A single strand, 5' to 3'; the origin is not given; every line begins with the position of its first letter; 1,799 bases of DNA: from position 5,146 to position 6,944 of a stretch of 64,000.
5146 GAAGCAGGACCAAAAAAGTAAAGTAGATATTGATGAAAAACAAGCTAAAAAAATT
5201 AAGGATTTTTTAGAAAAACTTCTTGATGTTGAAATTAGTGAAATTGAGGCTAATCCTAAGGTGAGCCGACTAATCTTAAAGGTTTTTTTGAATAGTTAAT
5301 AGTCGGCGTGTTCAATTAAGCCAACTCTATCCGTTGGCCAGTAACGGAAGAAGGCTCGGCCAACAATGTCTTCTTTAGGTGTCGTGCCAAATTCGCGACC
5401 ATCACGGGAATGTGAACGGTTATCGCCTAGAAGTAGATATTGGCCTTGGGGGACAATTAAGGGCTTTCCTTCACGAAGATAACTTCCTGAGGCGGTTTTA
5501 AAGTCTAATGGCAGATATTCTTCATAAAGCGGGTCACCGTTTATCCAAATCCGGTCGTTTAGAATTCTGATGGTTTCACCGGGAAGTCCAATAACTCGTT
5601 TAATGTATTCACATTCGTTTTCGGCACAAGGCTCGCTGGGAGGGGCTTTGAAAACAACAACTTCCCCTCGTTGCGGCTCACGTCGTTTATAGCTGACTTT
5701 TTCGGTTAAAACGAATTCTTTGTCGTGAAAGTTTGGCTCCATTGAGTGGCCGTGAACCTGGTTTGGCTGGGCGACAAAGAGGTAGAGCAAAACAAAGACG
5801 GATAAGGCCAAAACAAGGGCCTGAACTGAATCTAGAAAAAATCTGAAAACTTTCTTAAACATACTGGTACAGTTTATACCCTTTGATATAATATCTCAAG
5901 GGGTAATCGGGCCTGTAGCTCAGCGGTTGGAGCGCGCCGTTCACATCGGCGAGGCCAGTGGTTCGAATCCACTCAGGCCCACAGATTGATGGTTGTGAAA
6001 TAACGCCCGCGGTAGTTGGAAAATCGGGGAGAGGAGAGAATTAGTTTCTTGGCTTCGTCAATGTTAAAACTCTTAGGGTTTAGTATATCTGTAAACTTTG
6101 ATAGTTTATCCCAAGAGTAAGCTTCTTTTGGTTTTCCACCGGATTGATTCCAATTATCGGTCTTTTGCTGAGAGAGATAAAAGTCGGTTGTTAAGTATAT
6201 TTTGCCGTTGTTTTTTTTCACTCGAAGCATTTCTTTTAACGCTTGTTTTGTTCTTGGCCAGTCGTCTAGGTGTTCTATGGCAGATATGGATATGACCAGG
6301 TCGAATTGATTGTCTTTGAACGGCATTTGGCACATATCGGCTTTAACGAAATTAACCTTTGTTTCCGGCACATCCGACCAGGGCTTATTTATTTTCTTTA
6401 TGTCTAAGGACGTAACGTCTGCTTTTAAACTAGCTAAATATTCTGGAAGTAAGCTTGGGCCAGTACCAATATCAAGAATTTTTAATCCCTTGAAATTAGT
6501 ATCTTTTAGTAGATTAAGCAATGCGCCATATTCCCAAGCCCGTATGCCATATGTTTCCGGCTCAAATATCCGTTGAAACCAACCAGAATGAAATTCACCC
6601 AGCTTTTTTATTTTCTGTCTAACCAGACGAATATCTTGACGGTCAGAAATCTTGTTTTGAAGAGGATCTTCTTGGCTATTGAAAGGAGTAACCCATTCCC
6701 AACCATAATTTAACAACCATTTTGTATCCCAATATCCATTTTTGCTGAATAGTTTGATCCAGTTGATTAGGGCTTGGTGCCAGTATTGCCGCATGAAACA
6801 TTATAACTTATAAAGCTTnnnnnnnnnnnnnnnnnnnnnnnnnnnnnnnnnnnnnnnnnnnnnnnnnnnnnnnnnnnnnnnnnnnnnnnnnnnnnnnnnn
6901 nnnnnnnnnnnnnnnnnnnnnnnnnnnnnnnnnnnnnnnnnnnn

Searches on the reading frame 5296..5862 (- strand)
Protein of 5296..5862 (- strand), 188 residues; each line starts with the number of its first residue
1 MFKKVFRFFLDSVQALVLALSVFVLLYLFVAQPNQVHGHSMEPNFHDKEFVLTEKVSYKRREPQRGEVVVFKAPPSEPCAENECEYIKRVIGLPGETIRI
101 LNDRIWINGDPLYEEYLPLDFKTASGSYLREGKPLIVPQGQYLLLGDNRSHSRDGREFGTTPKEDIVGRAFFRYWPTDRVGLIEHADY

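Call 10: search_protein_families(library=pfam, proteins=[window:5296-5862:-], max_evalue=0.001)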
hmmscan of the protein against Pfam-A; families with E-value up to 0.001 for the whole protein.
window:5296-5862:- (188 aa): 1 family
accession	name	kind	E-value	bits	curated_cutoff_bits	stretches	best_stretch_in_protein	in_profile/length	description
PF10502.14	Peptidase_S26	-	5.8e-47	160.2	22.9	1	12-175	4-168/168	Signal peptidase, peptidase S26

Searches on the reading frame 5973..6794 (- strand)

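Call 10: search_protein_families(library=pfam, proteins=[window:5973-6794:-], max_evalue=0.001)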
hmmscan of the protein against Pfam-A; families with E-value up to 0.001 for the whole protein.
window:5973-6794:- (273 aa): 7 families
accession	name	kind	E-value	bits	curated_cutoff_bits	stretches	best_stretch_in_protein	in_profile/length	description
PF08241.18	Methyltransf_11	-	5.1e-18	65.9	21.2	1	107-200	1-94/95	Methyltransferase domain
PF13649.12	Methyltransf_25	-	2.3e-13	51.1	27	1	106-197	1-97/97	Methyltransferase domain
PF13489.12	Methyltransf_23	-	1.1e-10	41.9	27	1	89-215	9-132/164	Methyltransferase domain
PF13847.12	Methyltransf_31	-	2.8e-10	40.5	27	1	102-203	3-111/145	Methyltransferase domain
PF08242.18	Methyltransf_12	-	4.3e-06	27.8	30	1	107-198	1-97/98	Methyltransferase domain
PF01209.24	Ubie_methyltran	-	0.00011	22.1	20.1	1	136-201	89-151/233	ubiE/COQ5 methyltransferase family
PF05401.17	NodS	-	0.00053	20.3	24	1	104-199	45-142/201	Nodulation protein S (NodS)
